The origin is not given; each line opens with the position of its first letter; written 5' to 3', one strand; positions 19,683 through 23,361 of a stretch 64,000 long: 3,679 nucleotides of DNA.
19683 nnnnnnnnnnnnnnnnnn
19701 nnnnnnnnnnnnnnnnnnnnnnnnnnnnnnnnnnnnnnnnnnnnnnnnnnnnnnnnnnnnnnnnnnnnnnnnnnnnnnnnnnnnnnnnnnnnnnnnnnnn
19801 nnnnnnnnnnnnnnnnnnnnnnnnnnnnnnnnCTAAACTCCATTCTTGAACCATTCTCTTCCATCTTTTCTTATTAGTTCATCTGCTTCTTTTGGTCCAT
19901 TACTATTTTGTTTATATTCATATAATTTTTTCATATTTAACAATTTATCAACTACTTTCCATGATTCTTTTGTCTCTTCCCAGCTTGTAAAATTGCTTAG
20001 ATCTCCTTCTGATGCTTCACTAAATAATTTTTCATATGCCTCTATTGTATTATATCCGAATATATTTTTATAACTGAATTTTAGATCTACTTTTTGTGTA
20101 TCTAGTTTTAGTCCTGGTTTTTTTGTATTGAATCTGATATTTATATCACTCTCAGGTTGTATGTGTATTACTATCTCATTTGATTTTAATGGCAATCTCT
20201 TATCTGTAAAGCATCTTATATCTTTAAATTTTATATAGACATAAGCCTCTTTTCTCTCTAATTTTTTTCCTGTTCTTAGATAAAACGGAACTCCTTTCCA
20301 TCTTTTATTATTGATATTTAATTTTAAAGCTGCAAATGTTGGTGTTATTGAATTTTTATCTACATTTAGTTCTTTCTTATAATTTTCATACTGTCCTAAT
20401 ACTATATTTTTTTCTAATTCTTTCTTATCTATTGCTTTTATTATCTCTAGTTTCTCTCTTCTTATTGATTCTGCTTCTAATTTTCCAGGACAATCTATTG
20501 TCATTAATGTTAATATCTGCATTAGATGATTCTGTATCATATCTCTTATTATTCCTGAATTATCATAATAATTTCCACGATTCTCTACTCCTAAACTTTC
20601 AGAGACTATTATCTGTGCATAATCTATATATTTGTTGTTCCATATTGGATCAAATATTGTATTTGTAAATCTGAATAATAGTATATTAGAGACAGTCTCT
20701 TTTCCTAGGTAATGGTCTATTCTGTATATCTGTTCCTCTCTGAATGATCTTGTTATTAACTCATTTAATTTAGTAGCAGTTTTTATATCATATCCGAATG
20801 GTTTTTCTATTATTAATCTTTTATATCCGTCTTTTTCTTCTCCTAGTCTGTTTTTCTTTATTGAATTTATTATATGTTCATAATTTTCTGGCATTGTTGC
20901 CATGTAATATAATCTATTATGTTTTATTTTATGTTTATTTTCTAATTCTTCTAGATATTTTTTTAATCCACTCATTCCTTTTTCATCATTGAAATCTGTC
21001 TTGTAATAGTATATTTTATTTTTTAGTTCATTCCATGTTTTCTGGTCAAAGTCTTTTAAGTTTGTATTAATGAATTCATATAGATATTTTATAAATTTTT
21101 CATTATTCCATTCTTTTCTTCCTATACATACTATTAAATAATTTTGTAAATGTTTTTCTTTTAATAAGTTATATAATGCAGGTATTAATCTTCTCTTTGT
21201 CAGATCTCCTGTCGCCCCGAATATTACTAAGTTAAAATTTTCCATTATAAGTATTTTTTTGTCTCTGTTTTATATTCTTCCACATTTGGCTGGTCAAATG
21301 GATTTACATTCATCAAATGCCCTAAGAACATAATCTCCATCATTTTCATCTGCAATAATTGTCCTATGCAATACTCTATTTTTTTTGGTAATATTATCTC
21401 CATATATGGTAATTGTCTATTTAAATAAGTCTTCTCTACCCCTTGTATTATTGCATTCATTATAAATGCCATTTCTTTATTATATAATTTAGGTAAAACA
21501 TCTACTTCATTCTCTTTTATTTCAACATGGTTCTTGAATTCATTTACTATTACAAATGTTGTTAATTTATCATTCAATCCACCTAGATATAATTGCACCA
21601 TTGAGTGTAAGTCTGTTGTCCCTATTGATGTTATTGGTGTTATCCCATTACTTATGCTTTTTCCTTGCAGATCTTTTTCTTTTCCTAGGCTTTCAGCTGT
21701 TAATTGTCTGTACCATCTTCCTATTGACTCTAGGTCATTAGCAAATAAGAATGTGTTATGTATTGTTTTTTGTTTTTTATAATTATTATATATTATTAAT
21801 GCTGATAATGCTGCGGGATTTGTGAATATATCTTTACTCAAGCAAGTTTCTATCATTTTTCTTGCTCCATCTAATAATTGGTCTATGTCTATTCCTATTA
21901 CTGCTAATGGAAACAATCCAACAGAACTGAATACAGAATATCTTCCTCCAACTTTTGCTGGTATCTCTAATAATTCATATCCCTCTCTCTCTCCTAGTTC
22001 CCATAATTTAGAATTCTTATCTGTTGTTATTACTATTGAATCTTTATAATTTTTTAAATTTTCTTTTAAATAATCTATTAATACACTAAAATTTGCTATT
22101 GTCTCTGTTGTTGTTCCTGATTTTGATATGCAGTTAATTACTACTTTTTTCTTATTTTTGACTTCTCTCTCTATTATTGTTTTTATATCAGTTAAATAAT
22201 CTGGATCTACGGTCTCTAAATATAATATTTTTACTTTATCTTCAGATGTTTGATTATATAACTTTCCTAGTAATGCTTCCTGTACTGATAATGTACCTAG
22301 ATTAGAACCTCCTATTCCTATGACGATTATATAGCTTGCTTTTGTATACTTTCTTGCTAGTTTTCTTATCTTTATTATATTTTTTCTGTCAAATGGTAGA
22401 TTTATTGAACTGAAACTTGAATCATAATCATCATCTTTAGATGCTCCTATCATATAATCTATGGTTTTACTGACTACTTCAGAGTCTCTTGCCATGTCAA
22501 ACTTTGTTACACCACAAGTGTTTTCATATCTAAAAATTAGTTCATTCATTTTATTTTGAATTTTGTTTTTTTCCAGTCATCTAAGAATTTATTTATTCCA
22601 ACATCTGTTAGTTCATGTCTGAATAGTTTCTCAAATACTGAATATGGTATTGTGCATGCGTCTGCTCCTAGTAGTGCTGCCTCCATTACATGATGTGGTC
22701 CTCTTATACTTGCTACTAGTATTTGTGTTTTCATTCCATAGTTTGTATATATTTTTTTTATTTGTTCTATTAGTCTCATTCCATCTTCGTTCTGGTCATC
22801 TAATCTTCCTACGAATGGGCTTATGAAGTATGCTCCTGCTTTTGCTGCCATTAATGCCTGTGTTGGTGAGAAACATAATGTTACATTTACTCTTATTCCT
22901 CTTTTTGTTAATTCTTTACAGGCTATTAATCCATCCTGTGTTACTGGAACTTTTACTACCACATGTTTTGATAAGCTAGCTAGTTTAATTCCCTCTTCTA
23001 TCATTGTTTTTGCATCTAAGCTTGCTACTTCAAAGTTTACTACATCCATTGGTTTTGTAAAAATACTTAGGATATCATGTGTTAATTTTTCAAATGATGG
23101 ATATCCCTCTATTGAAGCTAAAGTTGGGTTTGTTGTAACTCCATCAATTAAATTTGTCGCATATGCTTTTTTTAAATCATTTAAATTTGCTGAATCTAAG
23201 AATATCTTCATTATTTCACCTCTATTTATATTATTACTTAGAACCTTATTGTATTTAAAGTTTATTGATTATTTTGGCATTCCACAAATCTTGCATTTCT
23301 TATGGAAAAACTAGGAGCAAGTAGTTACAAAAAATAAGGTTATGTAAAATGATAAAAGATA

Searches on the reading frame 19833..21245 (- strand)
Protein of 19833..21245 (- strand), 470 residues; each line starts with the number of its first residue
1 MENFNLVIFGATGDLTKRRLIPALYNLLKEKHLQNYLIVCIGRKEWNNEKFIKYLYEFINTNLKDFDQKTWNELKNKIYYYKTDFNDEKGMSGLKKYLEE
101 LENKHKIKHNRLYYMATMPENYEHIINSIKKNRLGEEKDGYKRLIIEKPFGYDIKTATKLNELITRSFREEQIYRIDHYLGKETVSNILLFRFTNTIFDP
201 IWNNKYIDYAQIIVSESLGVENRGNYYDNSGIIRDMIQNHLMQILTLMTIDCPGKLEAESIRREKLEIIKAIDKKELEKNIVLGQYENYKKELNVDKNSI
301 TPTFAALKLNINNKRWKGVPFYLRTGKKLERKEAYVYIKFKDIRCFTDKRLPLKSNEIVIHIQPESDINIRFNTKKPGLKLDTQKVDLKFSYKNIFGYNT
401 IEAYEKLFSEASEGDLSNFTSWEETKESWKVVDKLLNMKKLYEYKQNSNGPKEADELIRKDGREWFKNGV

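Call 48: search_protein_families(library=pfam, proteins=[window:19833-21245:-])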
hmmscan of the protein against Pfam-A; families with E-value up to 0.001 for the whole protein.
window:19833-21245:- (470 aa): 2 families
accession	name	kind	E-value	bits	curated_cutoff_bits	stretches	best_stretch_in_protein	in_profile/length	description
PF02781.21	G6PD_C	-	5.9e-99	331.3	27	1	190-465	2-295/296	Glucose-6-phosphate dehydrogenase, C-terminal domain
PF00479.28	G6PD_N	-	1.6e-57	195.5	22.1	1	7-187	1-183/183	Glucose-6-phosphate dehydrogenase, NAD binding domain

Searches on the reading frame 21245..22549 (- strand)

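Call 48: search_protein_families(library=pfam, proteins=[window:21245-22549:-])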
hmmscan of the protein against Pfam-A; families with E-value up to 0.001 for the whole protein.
window:21245-22549:- (434 aa): 1 family
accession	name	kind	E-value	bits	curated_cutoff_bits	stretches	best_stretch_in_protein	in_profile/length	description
PF00342.24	PGI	-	1.7e-29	103.2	22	1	72-427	97-459/486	Phosphoglucose isomerase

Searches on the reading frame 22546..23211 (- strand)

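Call 48: search_protein_families(library=pfam, proteins=[window:22546-23211:-])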
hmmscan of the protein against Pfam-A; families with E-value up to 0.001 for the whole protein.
window:22546-23211:- (221 aa): 1 family
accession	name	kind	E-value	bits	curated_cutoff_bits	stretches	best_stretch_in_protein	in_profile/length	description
PF00923.25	TAL_FSA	-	6.5e-57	193.5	27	1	3-218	1-283/285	Transaldolase/Fructose-6-phosphate aldolase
